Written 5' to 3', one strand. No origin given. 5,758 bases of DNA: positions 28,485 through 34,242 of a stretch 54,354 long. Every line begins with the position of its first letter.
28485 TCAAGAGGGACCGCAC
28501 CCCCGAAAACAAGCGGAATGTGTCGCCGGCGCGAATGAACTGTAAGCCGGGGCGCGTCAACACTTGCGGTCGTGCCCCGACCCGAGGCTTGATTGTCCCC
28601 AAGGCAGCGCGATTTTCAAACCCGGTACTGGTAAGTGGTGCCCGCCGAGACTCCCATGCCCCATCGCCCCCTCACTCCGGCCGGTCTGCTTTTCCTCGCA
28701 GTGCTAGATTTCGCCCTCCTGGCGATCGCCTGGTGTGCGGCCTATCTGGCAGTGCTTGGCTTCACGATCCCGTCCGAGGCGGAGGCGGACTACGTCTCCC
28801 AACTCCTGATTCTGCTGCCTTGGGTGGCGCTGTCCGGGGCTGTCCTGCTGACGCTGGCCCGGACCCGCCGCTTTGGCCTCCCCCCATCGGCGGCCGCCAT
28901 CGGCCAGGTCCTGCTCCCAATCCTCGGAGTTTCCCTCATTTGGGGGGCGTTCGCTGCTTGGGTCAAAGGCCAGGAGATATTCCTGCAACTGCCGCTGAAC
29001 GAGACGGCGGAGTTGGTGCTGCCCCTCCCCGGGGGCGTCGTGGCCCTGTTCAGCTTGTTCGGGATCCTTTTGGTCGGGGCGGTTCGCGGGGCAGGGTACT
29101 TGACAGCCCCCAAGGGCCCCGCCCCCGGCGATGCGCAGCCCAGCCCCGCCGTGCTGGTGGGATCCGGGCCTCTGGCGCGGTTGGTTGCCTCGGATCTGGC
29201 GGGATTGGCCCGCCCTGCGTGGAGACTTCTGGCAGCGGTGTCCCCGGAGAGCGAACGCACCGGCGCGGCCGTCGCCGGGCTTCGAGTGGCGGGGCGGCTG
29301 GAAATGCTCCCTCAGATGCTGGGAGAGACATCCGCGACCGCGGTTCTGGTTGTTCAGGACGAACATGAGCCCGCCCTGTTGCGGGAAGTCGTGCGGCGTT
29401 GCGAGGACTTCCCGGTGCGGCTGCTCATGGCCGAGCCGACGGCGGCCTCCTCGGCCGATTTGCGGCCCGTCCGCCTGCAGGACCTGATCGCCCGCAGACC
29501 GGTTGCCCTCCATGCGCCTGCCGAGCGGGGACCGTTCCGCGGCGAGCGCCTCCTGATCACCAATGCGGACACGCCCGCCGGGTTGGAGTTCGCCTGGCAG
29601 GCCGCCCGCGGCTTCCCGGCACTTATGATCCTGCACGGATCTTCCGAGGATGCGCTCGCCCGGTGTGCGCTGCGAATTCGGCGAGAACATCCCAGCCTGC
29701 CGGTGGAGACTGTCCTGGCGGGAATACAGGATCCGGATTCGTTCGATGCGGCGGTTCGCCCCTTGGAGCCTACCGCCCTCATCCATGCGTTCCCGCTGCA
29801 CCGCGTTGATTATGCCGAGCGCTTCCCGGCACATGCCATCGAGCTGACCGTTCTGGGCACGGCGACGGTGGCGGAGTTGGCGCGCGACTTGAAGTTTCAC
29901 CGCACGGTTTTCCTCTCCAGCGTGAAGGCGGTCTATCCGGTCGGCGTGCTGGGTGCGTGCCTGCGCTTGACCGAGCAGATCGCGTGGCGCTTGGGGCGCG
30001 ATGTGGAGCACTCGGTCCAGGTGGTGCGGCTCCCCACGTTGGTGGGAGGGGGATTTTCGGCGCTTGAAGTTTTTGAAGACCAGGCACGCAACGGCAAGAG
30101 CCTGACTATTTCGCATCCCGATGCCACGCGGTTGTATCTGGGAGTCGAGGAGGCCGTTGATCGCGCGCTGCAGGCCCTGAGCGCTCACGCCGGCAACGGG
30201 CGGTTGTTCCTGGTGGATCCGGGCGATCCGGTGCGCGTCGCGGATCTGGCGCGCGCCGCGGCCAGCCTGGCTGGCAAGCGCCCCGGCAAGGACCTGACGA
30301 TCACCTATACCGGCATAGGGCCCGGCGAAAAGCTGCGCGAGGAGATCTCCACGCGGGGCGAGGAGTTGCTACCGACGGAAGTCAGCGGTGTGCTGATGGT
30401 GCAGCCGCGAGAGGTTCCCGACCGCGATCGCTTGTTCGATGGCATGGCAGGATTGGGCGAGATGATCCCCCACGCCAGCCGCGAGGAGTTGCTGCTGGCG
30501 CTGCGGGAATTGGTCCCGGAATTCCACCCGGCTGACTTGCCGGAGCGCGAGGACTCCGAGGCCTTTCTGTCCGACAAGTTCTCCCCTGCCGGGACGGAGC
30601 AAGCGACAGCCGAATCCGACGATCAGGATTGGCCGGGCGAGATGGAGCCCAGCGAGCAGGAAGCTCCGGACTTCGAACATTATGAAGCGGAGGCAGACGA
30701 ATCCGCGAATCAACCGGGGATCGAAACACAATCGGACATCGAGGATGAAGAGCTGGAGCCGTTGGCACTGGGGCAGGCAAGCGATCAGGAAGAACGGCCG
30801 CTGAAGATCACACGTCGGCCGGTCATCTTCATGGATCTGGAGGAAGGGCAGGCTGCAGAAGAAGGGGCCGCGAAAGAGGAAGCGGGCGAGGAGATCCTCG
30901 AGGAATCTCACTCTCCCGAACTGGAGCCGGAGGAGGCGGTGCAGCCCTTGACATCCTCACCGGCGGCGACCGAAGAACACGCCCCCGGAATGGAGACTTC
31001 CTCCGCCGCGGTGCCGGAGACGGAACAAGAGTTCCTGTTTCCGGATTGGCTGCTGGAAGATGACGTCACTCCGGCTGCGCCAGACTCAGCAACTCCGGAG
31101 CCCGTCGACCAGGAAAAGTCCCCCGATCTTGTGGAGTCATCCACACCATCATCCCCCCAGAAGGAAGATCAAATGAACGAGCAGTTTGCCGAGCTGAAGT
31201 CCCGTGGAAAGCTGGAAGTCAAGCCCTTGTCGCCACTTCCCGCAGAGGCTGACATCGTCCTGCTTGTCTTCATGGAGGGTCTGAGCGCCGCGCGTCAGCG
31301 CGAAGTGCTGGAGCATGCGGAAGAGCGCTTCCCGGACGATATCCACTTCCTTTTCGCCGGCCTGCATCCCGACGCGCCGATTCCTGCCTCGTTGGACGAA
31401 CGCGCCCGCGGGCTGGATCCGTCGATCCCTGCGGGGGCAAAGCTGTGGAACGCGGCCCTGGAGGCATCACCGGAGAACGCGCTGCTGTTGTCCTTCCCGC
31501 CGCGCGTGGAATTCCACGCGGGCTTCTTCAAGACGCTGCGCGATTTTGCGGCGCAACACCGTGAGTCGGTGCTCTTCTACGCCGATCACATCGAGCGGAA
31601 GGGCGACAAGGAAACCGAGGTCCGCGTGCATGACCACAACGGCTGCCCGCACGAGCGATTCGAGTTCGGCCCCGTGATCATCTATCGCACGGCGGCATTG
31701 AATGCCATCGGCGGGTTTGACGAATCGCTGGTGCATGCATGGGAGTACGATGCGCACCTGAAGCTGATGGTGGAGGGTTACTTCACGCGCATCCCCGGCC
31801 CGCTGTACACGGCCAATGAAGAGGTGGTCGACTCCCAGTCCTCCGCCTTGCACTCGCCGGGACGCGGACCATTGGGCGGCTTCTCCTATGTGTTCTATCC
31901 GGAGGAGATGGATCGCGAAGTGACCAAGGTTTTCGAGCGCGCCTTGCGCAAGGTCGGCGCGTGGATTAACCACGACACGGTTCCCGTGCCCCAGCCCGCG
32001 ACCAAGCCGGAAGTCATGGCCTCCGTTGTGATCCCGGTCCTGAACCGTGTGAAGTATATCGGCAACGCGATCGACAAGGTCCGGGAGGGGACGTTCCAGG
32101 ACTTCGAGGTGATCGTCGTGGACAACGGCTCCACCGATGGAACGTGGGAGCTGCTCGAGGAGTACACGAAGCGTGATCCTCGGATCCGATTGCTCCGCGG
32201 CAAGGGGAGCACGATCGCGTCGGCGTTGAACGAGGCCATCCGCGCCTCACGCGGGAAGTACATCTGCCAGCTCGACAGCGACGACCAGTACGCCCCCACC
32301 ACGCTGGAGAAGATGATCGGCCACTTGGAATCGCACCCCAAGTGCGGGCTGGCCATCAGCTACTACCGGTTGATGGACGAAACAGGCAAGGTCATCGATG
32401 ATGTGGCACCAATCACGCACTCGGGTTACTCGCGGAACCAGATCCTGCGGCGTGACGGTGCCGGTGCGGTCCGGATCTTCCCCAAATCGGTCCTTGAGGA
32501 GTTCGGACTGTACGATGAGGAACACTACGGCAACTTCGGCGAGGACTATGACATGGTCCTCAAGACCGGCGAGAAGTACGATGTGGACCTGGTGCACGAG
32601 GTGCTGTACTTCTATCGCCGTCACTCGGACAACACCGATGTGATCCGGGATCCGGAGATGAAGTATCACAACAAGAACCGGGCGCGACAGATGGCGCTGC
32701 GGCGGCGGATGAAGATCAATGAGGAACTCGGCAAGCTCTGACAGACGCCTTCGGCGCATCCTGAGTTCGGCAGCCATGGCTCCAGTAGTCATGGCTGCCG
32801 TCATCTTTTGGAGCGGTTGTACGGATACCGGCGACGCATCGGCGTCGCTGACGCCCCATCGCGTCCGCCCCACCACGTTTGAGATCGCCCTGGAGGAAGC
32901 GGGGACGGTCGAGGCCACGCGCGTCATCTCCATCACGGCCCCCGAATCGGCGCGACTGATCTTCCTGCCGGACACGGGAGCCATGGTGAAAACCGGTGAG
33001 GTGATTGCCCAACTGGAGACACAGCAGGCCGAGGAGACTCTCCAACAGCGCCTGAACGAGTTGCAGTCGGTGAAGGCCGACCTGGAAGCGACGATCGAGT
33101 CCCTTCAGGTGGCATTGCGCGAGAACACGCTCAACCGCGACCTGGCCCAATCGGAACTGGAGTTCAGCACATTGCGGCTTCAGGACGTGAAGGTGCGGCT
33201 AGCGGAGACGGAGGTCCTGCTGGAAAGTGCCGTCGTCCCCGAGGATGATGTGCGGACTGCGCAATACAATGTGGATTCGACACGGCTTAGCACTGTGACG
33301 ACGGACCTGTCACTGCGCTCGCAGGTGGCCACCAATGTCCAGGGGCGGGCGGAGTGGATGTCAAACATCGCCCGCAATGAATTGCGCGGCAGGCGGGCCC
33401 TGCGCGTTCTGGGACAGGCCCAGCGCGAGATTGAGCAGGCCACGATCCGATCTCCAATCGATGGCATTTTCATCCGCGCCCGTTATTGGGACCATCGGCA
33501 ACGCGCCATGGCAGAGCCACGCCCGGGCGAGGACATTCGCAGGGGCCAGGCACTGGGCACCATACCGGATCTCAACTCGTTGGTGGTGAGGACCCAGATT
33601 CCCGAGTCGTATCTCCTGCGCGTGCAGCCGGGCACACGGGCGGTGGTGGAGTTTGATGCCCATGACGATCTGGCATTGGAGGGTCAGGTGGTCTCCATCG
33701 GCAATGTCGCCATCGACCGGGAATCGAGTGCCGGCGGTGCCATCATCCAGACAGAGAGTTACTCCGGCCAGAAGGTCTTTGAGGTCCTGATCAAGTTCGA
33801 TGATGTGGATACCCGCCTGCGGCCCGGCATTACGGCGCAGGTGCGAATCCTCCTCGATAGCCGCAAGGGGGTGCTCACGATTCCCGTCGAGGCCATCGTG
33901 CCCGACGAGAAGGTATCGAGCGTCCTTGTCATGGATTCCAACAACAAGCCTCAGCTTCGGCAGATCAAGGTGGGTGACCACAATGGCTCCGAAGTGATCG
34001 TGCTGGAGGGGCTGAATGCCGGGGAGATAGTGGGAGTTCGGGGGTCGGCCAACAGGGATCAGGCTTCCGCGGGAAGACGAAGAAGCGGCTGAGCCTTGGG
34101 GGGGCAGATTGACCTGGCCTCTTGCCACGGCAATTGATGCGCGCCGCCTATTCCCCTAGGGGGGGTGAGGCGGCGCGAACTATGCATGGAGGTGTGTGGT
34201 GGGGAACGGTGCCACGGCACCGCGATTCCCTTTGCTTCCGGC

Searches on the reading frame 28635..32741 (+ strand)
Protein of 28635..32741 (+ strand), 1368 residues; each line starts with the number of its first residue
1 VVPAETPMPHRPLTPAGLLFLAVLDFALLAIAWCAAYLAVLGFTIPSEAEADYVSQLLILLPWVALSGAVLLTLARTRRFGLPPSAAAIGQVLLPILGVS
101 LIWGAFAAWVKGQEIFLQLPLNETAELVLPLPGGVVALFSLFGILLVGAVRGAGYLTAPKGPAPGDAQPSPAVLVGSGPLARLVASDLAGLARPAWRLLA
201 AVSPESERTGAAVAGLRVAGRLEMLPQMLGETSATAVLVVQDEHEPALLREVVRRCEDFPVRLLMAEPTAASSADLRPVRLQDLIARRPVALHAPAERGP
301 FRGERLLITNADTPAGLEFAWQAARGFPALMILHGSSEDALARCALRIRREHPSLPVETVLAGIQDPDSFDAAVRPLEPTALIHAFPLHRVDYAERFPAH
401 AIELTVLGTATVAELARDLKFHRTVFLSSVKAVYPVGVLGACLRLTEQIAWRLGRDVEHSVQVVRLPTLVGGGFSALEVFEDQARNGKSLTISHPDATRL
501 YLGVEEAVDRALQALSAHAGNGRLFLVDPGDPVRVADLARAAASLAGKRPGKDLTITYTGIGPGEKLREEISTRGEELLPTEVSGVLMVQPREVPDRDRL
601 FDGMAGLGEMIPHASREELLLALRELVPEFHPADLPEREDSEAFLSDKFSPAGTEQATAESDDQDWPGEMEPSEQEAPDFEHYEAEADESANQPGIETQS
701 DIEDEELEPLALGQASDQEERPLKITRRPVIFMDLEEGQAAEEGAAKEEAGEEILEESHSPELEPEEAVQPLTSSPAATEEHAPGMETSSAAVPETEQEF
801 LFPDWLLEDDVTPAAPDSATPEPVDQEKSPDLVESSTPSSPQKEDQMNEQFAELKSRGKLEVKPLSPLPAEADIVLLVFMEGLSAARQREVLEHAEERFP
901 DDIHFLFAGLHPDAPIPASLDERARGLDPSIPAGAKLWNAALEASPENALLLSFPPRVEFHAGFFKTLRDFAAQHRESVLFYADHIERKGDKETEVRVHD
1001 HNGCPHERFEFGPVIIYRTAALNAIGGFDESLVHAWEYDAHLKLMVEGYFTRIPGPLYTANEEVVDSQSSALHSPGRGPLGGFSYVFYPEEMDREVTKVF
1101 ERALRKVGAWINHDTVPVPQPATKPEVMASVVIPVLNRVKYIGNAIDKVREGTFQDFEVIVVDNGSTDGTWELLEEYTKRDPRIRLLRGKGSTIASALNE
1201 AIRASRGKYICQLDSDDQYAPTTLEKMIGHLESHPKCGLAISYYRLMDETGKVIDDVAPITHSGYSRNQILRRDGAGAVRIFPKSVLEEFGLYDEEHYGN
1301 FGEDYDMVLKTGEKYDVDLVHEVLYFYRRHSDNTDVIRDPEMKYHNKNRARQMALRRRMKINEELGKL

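Call 7: search_protein_families(library=pfam, proteins=[window:28635-32741:+], max_evalue=0.001)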
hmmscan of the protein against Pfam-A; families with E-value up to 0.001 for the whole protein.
window:28635-32741:+ (1368 aa): 6 families
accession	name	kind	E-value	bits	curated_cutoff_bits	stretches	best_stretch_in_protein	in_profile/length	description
PF02719.21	Polysacc_synt_2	-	3.3e-41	141.8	20.2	1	307-589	2-291/293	Polysaccharide biosynthesis protein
PF00535.33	Glycos_transf_2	-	1.3e-33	116.8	23.3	1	1130-1245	1-117/168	Glycosyl transferase family 2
PF10111.15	Glyco_tranf_2_2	-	2.7e-12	47.2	27.3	1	1130-1317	1-205/276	Glycosyltransferase like family 2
PF13641.12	Glyco_tranf_2_3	-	1.5e-08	35.4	27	1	1130-1309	4-192/230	Glycosyltransferase like family 2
PF13506.12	Glyco_transf_21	-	7.7e-06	25.9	21.7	1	1197-1293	21-120/174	Glycosyl transferase family 21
PF01370.27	Epimerase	-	6.5e-05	22.9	20.9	1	358-435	44-120/240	NAD dependent epimerase/dehydratase family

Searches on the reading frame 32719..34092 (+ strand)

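Call 7: search_protein_families(library=pfam, proteins=[window:32719-34092:+], max_evalue=0.001)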
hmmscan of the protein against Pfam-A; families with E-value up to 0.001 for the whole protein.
window:32719-34092:+ (457 aa): 2 families
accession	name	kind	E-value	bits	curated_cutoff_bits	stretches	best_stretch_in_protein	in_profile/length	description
PF13437.12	HlyD_3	-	4.4e-07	31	22.2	1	266-342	14-90/106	HlyD family secretion protein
PF16576.10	HlyD_D23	-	1.4e-06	28.2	30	1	227-329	95-186/214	Barrel-sandwich domain of CusB or HlyD membrane-fusion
